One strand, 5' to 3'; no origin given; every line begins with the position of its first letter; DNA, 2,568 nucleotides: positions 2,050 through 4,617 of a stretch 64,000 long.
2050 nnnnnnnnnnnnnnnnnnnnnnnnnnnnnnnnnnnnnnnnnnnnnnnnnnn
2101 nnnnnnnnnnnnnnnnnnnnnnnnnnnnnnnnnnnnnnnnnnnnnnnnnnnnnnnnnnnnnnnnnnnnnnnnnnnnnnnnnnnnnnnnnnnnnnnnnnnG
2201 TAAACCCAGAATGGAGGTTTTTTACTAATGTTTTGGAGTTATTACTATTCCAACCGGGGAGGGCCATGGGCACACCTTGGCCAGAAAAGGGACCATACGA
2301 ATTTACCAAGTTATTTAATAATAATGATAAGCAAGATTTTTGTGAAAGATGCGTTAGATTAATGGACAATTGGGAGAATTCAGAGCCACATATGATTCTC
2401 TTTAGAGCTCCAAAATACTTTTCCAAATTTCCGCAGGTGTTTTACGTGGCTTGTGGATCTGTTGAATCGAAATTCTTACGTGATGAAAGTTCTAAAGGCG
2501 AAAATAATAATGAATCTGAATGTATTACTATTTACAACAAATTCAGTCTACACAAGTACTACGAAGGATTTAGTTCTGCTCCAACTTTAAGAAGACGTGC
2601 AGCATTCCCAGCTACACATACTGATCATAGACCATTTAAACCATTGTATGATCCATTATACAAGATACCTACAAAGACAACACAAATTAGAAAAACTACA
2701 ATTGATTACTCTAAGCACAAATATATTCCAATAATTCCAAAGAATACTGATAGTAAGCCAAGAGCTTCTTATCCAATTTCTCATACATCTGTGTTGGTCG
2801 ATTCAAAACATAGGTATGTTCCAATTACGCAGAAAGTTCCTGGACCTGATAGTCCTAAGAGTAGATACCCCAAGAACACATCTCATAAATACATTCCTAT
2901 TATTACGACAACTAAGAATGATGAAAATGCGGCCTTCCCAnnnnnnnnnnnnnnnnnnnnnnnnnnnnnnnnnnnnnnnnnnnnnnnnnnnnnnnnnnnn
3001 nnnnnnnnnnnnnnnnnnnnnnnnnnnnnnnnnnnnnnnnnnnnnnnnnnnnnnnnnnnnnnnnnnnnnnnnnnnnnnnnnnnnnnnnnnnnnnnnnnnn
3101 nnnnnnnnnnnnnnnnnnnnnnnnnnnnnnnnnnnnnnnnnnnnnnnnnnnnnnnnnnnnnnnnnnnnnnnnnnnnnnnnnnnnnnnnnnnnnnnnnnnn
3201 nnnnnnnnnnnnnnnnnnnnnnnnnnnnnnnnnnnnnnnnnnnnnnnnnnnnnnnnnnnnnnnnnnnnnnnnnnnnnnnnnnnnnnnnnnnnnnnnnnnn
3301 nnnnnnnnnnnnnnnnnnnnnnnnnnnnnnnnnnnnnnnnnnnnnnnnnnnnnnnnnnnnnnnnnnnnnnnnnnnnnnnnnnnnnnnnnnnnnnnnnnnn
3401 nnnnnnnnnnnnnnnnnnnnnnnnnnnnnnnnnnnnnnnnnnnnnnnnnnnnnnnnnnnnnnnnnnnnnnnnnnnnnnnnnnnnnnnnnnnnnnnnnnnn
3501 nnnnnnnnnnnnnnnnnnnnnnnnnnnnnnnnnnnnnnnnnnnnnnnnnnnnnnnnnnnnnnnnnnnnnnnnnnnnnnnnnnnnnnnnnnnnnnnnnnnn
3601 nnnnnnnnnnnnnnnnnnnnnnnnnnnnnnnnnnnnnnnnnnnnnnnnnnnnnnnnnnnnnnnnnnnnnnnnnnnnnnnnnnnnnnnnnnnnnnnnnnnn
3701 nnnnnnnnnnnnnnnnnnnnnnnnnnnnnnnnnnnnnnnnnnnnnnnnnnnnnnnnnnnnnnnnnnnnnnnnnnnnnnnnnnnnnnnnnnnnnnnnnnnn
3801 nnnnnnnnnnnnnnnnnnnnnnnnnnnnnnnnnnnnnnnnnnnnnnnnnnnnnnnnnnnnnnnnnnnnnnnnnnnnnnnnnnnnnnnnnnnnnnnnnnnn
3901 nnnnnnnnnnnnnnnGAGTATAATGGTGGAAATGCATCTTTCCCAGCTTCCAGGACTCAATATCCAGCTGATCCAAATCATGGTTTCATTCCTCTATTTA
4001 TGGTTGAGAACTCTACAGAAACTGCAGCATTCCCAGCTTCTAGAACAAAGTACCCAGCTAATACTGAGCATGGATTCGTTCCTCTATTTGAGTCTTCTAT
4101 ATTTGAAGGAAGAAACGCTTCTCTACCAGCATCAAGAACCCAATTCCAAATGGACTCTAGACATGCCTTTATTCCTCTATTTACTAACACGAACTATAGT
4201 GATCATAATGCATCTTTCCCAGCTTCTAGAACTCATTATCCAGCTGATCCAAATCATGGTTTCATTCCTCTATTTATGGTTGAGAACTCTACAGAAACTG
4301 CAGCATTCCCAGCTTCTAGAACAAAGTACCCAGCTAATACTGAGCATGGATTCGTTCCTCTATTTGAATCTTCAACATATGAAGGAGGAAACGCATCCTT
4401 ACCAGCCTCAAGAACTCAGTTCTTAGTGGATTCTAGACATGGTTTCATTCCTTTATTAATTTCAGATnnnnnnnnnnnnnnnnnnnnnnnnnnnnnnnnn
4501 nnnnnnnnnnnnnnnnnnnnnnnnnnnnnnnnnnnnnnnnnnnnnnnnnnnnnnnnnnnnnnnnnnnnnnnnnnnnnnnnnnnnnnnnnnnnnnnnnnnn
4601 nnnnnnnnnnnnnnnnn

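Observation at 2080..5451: Secreted protein made of about 29 tandem 30-aa FPASRT...HGFIPLF repeats, each with a conserved N-glycosylation sequon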

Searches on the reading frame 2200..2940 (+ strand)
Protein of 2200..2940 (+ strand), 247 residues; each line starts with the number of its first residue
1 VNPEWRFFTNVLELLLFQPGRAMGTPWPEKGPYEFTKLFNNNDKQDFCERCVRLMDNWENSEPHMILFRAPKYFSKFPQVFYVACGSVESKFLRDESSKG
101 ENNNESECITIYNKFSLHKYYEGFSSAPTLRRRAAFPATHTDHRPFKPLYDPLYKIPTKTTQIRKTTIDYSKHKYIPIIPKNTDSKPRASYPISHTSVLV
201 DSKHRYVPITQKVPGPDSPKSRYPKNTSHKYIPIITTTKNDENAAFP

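Call 61: find_homologous_proteins(query=window:2200-2940:+, max_evalue=0.001)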
Query window:2200-2940:+: 122 candidates shared short words with the query, none scored E <= 0.001.

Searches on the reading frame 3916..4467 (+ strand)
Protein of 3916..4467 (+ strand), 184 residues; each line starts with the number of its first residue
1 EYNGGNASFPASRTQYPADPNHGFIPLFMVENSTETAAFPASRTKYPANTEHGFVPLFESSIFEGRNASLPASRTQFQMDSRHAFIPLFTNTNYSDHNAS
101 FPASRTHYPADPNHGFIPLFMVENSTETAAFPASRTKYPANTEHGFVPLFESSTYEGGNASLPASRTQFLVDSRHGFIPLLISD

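Call 68: predict_structure(alignment_id=A2)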
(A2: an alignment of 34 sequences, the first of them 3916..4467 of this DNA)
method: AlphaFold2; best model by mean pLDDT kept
length: 184 residues; sequences in the alignment: 34
mean_pLDDT: 35.1   pTM: 0.22
mean pLDDT of the five models: 35.1, 29.4, 28.1, 28.0, 27.0
residues with pLDDT >= 90: 0; 70-90: 0; 50-70: 0; < 50: 184
segments of 3 or more residues with pLDDT < 50: 1-184
pLDDT, mean of each block of 10 residues (from residue 1): 33 38 37 34 36 34 33 35 33 35 37 36 34 36 37 36 35 33 32
secondary structure, 60 per line:
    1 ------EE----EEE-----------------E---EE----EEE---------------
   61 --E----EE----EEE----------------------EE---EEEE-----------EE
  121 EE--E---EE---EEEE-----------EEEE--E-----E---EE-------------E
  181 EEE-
elements in order: E13-15 E43-45 E74-76 E104-107 E119-122 E134-137 E149-152 E180-183

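Call 92: search_solved_structures(query=A2, max_evalue=10)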
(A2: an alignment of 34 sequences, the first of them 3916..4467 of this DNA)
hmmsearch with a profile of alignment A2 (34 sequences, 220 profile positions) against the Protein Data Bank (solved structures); distinct sequences matched with E-value up to 10: 1.
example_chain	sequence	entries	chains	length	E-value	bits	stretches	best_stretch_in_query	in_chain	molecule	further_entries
2ocd_A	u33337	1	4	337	0.41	13.6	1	82-176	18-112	L-asparaginase I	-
